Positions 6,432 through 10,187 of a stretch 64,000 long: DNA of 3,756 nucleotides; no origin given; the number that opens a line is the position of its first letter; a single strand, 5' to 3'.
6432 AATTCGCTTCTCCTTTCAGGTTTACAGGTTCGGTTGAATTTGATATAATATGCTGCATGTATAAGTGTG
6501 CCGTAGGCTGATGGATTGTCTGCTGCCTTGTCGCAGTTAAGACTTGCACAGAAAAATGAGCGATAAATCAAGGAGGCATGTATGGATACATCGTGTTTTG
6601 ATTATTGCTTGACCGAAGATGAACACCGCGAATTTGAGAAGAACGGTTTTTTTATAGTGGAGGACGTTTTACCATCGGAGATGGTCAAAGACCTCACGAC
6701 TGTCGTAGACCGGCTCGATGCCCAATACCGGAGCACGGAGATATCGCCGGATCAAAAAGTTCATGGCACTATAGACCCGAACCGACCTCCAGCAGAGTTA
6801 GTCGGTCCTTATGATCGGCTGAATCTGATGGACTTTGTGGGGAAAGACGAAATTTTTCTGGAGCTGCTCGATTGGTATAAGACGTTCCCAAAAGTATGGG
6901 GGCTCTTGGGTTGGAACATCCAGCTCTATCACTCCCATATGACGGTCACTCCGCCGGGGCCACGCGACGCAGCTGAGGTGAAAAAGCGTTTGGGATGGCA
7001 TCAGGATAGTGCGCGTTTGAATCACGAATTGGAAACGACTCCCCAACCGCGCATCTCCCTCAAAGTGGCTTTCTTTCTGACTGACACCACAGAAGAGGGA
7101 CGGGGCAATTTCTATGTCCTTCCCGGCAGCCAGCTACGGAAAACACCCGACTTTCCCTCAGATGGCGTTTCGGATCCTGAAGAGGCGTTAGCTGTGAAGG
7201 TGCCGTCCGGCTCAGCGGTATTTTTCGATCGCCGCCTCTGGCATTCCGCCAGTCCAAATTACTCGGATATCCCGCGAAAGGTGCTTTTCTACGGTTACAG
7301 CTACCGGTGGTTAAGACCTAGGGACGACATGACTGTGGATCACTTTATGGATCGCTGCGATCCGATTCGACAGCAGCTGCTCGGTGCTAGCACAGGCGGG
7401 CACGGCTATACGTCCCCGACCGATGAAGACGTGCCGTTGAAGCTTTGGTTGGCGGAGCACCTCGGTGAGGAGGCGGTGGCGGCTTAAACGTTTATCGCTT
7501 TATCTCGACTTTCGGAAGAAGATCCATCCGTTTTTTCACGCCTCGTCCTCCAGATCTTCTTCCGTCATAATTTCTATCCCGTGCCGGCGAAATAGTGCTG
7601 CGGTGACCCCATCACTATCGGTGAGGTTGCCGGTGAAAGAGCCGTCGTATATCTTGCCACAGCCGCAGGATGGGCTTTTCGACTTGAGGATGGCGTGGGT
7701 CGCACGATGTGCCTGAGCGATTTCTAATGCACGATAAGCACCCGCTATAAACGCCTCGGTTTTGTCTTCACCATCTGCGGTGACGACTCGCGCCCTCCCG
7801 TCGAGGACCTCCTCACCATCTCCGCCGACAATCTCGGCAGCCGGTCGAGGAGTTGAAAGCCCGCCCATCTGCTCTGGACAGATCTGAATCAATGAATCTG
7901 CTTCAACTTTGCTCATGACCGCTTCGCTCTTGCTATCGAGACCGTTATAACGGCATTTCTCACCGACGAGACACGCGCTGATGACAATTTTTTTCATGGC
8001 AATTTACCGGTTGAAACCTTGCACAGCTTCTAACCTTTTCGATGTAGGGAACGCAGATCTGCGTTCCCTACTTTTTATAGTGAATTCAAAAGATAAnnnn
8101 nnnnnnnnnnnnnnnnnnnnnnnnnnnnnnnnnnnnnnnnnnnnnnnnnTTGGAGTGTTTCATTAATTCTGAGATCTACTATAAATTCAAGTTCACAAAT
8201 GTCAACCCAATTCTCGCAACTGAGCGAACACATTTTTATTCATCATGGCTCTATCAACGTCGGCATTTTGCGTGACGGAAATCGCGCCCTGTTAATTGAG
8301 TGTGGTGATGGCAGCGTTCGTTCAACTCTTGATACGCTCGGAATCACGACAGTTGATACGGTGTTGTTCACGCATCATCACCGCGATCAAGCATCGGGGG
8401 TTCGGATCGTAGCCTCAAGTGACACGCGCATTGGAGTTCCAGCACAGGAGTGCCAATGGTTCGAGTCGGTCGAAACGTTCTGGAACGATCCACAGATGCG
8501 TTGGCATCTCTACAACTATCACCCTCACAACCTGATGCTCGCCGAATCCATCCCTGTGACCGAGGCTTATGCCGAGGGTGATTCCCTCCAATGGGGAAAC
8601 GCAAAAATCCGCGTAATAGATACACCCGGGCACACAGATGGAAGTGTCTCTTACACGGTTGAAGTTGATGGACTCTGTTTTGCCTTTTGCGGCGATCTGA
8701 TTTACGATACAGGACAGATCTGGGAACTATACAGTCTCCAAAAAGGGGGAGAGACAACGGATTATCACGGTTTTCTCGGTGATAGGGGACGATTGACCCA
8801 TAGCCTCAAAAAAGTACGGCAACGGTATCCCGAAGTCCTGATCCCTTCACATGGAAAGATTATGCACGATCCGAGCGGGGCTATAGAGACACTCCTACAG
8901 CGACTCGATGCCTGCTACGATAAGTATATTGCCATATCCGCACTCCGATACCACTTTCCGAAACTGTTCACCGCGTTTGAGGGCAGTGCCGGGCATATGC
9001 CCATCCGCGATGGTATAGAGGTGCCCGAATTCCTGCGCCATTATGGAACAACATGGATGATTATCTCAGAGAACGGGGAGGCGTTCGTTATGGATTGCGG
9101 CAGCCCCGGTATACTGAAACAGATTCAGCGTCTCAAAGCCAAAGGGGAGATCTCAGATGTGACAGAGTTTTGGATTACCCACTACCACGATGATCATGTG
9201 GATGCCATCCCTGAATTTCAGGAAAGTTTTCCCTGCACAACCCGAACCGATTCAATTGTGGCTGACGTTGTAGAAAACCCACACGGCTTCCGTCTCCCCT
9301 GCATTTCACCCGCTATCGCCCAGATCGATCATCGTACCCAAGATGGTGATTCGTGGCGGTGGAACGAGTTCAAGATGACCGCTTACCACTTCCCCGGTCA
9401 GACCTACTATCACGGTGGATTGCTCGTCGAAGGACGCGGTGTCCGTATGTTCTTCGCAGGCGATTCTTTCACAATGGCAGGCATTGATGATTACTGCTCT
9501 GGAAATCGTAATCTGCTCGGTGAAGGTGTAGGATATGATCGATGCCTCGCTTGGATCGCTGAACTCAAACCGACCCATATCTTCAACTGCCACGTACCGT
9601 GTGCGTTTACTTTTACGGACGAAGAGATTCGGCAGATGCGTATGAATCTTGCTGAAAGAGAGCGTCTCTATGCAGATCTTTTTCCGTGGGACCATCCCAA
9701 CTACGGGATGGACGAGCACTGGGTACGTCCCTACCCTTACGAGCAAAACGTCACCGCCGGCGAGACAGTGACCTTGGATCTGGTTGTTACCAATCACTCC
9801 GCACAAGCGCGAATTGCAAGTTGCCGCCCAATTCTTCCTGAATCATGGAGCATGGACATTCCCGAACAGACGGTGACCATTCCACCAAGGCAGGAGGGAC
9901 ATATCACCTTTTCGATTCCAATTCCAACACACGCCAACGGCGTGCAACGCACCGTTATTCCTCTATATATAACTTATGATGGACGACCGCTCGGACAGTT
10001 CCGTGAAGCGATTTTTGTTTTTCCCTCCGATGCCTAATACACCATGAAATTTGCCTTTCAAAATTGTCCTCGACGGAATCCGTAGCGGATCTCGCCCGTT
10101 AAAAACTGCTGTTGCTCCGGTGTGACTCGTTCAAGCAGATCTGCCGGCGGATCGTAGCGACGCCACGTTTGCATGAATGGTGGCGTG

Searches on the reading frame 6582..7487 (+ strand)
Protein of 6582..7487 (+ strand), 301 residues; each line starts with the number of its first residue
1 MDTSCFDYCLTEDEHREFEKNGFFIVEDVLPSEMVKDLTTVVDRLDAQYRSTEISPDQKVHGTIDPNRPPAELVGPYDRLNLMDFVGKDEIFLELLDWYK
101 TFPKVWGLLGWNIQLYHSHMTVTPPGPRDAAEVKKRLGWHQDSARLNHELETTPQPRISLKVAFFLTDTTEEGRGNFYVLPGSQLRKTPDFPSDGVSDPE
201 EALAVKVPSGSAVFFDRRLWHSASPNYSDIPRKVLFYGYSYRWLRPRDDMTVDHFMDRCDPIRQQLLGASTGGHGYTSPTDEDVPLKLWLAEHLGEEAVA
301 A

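Call 15: search_protein_families(library=pfam, proteins=[window:6582-7487:+], max_evalue=0.001)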
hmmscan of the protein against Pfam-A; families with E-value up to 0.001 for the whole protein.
window:6582-7487:+ (301 aa): 1 family
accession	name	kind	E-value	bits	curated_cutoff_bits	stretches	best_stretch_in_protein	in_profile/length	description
PF05721.19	PhyH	-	5.1e-20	73.1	22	1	18-234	1-213/213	Phytanoyl-CoA dioxygenase (PhyH)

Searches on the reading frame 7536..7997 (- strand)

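Call 15: search_protein_families(library=pfam, proteins=[window:7536-7997:-], max_evalue=0.001)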
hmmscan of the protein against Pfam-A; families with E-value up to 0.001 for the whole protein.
window:7536-7997:- (153 aa): 1 family
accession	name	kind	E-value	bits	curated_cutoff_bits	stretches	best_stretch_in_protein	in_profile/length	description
PF04463.17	2-thiour_desulf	-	3.5e-46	157.2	34.7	1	4-148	1-141/141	2-thiouracil desulfurase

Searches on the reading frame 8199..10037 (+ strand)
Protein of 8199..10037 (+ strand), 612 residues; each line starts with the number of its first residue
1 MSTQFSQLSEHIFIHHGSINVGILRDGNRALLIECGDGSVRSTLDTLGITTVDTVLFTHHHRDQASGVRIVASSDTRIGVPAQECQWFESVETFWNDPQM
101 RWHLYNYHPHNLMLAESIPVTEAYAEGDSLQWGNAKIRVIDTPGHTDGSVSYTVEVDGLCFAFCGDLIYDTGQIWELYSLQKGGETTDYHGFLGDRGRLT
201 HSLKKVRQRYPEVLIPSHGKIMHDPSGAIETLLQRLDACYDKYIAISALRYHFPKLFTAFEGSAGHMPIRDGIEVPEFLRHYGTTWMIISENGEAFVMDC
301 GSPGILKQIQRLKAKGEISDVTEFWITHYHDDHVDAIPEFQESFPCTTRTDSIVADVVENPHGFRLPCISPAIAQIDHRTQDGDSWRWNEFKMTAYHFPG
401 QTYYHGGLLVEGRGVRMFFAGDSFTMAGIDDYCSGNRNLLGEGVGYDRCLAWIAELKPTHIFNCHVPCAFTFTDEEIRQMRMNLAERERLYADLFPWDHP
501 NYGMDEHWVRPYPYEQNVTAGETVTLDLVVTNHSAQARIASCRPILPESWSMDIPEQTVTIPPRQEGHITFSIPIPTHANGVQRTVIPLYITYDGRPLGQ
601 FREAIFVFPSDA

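Call 3: search_protein_families(library=pfam, proteins=[window:8199-10037:+], max_evalue=0.01)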
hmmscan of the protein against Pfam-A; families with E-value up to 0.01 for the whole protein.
window:8199-10037:+ (612 aa): 4 families
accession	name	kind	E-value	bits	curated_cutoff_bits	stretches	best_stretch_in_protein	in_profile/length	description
PF00753.33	Lactamase_B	-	3.6e-17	63.4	22.7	2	17-218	4-196/196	Metallo-beta-lactamase superfamily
PF12706.13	Lactamase_B_2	-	7.6e-09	35.9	27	2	32-178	4-154/200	Beta-lactamase superfamily domain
PF23023.1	Anti-Pycsar_Apyc1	-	5.6e-05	23.2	50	0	29-71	30-73/250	Anti-Pycsar protein Apyc1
PF13483.12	Lactamase_B_3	-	0.0026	18.2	24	0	50-169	35-113/160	Beta-lactamase superfamily domain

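Call 4: search_protein_families(library=ncbifam, proteins=[window:8199-10037:+], max_evalue=0.01)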
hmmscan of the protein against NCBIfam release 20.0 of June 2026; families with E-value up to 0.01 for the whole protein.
window:8199-10037:+ (612 aa): 31 families (the best 25 are shown)
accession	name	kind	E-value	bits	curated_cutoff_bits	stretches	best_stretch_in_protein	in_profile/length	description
TIGR03413.1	GSH_gloB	equivalog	3.6e-23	82.2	200.8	2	285-428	12-132/248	hydroxyacylglutathione hydrolase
NF012229.1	bla_class_B_core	domain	9.7e-15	55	100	2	281-402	12-130/139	metallo-beta-lactamase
NF033105.1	bla_subclass_B3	equivalog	3.7e-13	49.4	240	1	43-221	51-215/257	subclass B3 metallo-beta-lactamase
NF041257.1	GntH_guanitoxin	equivalog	1.6e-10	40.4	333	1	282-350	30-97/374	guanitoxin biosynthesis MBL fold metallo-hydrolase GntH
NF007597.0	PRK10241.1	equivalog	4.6e-10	39.2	421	1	120-172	85-133/251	hydroxyacylglutathione hydrolase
TIGR02651.1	RNase_Z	equivalog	5e-09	35.6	292.95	1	285-350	19-81/302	ribonuclease Z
NF000801.0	PRK00055.1-3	equivalog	7.3e-09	35.1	252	1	285-352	21-85/307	ribonuclease Z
NF047979.1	lactonase_AidB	equivalog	6.6e-08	32.1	360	1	23-168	55-207/271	AidB family quorum-quenching N-acyl homoserine lactonase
TIGR04558.1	SoxH_rel_PQQ_1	hypoth_equivalog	2.6e-06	26.8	300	0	19-162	34-174/285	quinoprotein relay system zinc metallohydrolase 1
NF000806.0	PRK00055.2-4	equivalog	3.5e-06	26.5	363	0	288-337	24-70/280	ribonuclease Z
NF002558.0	PRK02126.1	subfamily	1.9e-05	23.9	315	0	25-67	24-63/345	ribonuclease Z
NF033088.2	bla_subclass_B1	equivalog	2e-05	24.3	200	0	50-75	67-92/217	subclass B1 metallo-beta-lactamase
NF033184.1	B3_Acin_new1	exception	2.2e-05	23.8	580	0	283-402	48-172/283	putative subclass B3 metallo-beta-lactamase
NF047896.1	blaMIM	exception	3.3e-05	23.4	640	1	51-156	108-205/306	MIM family subclass B3 metallo-beta-lactamase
NF040641.1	bifunc_ST_SDO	equivalog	9.2e-05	21.5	625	1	51-155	201-293/423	bifunctional sulfur transferase/dioxygenase Blh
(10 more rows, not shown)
